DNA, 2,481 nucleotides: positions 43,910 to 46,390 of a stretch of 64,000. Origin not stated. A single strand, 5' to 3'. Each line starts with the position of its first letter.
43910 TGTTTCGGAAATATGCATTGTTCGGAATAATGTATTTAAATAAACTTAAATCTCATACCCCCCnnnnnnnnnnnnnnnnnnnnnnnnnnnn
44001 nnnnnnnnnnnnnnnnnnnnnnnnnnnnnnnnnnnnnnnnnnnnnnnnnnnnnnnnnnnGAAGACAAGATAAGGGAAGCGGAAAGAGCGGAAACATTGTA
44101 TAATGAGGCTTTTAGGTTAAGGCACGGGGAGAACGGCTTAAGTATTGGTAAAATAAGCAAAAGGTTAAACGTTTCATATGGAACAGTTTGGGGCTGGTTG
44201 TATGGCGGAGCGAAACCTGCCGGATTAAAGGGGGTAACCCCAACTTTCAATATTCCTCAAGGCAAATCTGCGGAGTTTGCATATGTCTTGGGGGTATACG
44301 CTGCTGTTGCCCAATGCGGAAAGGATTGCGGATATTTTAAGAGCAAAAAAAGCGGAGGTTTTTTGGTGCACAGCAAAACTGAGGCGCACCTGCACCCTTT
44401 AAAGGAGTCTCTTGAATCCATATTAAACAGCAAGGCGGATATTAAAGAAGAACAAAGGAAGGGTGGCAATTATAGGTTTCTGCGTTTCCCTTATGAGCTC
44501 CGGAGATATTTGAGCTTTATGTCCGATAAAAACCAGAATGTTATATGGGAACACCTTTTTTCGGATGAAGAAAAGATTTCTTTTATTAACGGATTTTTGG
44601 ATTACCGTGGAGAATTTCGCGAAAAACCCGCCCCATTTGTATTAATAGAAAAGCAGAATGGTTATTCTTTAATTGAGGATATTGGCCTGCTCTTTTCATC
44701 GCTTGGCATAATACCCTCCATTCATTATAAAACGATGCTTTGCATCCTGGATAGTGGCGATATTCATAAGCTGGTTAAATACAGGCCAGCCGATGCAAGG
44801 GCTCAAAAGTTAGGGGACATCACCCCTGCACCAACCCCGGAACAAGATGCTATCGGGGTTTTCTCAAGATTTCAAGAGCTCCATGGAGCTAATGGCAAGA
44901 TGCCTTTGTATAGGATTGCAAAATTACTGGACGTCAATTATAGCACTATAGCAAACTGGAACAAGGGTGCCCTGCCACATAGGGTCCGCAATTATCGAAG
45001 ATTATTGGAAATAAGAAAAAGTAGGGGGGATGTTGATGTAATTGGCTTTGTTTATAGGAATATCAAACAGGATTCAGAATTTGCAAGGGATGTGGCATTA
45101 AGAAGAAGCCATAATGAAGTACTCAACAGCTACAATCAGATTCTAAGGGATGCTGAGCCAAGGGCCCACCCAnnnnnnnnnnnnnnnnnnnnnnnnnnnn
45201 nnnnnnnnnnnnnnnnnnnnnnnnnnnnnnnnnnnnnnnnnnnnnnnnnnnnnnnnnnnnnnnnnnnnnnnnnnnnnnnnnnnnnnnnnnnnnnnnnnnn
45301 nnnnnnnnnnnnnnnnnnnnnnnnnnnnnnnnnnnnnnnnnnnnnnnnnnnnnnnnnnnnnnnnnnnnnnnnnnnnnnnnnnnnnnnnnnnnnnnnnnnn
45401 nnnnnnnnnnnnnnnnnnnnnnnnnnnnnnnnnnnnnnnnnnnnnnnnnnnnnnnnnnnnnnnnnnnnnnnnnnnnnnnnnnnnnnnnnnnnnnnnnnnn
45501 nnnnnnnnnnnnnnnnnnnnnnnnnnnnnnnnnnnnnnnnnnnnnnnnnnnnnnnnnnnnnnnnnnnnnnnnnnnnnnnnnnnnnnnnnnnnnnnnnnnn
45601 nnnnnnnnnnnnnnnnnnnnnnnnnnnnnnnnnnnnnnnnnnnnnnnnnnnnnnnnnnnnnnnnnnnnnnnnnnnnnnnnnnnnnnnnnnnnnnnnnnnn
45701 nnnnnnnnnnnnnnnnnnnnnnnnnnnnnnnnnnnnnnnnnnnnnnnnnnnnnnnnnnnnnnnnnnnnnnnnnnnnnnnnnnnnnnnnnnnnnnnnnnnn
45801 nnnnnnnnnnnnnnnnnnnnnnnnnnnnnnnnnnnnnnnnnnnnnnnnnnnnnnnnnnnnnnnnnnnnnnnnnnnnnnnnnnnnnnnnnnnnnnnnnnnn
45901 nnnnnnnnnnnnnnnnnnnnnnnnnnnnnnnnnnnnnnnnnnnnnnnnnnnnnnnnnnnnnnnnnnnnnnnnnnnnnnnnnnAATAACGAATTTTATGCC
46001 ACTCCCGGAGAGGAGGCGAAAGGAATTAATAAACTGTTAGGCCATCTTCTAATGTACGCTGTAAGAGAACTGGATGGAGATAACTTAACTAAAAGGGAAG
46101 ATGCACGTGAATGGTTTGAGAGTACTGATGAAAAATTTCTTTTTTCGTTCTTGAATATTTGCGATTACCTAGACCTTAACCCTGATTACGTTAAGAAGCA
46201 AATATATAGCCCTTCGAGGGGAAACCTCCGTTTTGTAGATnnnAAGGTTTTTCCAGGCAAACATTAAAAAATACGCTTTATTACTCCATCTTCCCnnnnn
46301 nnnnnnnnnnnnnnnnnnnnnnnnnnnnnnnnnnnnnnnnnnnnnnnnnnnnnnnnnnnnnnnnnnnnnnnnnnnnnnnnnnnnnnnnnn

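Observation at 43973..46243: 756-aa protein with degenerate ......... motifs and several HTHs. Possible domesticated homing endonuclease.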

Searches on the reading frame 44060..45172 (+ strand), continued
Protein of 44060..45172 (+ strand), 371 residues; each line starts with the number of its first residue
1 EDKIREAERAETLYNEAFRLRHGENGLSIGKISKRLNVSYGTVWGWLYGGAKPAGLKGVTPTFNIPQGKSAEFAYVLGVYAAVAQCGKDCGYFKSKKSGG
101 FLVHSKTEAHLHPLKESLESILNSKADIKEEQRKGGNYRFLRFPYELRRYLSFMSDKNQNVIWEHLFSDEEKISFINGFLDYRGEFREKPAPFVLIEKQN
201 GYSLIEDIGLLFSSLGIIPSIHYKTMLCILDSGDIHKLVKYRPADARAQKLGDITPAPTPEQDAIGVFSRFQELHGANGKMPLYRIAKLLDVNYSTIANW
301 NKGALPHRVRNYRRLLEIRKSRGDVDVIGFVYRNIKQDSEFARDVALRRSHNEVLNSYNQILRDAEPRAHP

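Call 82: fold_search(model_id=the predicted structure, library=pdb)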
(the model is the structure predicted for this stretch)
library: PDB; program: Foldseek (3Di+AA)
matches with E <= 10: 387; with E <= 0.001: 52
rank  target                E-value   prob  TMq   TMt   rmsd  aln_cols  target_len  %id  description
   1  5a0w_D                1.5e-05  1.00  0.33  0.57   8.1       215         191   20  THE CRYSTAL STRUCTURE OF I-DMOI E117A IN COMPLEX WITH ITS TARGET DNA AND IN THE PRESENCE OF 2MM MN (released 2016-05-11)
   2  2vs7_G                1.6e-05  1.00  0.34  0.63   4.8       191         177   20  The crystal structure of I-DmoI in complex with DNA and Ca (released 2008-11-11)
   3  5ak9_J                1.6e-05  1.00  0.34  0.61   6.1       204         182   20  THE CRYSTAL STRUCTURE OF I-DMOI Q42AK120M IN COMPLEX WITH ITS TARGET DNA IN THE PRESENCE OF 2MM MN (released 2015-06-17)
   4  2vs8_A                1.8e-05  1.00  0.34  0.62   4.5       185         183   21  The crystal structure of I-DmoI in complex with DNA and Mn (released 2008-11-11)
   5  4unc_A                1.8e-05  1.00  0.34  0.62   7.4       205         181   20  THE CRYSTAL STRUCTURE OF I-DMOI IN COMPLEX WITH ITS TARGET DNA AT 8 DAYS INCUBATION IN 5MM MN (STATE 6) (released 2014-12-17)
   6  7qsu                  2.0e-05  1.00  0.36  0.36   4.6       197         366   14  Crystal structure of homing endonuclease-associated TliVMA intein (C1A, d333-339) (released 2022-03-30)
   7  1mow_G                2.1e-05  1.00  0.32  0.48  13.2       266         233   15  E-DreI (released 2002-11-29)
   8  4unc_D                2.4e-05  1.00  0.36  0.62   7.9       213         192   22  THE CRYSTAL STRUCTURE OF I-DMOI IN COMPLEX WITH ITS TARGET DNA AT 8 DAYS INCUBATION IN 5MM MN (STATE 6) (released 2014-12-17)
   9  5a0w_A                2.5e-05  1.00  0.34  0.62   5.3       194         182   20  THE CRYSTAL STRUCTURE OF I-DMOI E117A IN COMPLEX WITH ITS TARGET DNA AND IN THE PRESENCE OF 2MM MN (released 2016-05-11)
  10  5o6g_D                2.8e-05  1.00  0.33  0.63   4.5       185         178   23  Structures and dynamics of mesophilic variants from the homing endonuclease I-DmoI (released 2017-12-06)
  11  4una_G                3.2e-05  1.00  0.33  0.62   4.8       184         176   22  THE CRYSTAL STRUCTURE OF I-DMOI IN COMPLEX WITH ITS TARGET DNA AT 2 DAYS INCUBATION IN 5MM MN (STATE 4) (released 2014-12-17)
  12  4unc_G                3.3e-05  1.00  0.34  0.63   4.8       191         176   20  THE CRYSTAL STRUCTURE OF I-DMOI IN COMPLEX WITH ITS TARGET DNA AT 8 DAYS INCUBATION IN 5MM MN (STATE 6) (released 2014-12-17)
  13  5akf_E                3.3e-05  1.00  0.34  0.63   4.8       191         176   20  THE CRYSTAL STRUCTURE OF I-DMOI Q42AK120M IN COMPLEX WITH ITS TARGET DNA NICKED IN THE CODING STRAND A AND IN THE PRES (released 2015-06-17)
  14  5akm_F                3.3e-05  1.00  0.33  0.63   5.3       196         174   20  THE CRYSTAL STRUCTURE OF I-DMOI G20S IN COMPLEX WITH ITS TARGET DNA IN THE PRESENCE OF 2MM MG (released 2015-06-17)
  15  5ak9_A                3.3e-05  1.00  0.34  0.62   6.0       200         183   21  THE CRYSTAL STRUCTURE OF I-DMOI Q42AK120M IN COMPLEX WITH ITS TARGET DNA IN THE PRESENCE OF 2MM MN (released 2015-06-17)
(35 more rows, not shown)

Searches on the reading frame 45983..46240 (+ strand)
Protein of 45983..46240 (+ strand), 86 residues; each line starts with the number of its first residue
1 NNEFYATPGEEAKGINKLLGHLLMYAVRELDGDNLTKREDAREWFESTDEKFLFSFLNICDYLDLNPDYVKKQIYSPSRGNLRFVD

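Call 51: search_solved_structures(query=A4, max_evalue=10, show_alignments=1)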
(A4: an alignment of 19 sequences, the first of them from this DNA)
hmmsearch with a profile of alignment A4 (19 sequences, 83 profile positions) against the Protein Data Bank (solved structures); distinct sequences matched with E-value up to 10: 7.
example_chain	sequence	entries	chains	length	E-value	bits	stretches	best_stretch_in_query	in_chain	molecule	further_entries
9zn5_A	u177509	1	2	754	0.42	13.3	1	31-61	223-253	BrxC-BrxB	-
9zll_A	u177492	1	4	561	0.44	13.2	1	31-61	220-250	Putative conjugative transfer protein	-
2yfk_A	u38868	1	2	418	0.45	13.2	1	44-67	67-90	ASPARTATE/ORNITHINE CARBAMOYLTRANSFERASE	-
9zdx_C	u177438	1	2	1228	1.4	11.6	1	31-61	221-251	BREX system P-loop protein BrxC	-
9b9g_I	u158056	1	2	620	1.8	11.3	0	50-63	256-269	Protein phosphatase 3 catalytic subunit alpha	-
4phq_A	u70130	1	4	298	2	11.2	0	14-35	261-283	Hemolysin E, chromosomal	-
4pho_A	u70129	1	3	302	2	11.1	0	14-35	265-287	Hemolysin E, chromosomal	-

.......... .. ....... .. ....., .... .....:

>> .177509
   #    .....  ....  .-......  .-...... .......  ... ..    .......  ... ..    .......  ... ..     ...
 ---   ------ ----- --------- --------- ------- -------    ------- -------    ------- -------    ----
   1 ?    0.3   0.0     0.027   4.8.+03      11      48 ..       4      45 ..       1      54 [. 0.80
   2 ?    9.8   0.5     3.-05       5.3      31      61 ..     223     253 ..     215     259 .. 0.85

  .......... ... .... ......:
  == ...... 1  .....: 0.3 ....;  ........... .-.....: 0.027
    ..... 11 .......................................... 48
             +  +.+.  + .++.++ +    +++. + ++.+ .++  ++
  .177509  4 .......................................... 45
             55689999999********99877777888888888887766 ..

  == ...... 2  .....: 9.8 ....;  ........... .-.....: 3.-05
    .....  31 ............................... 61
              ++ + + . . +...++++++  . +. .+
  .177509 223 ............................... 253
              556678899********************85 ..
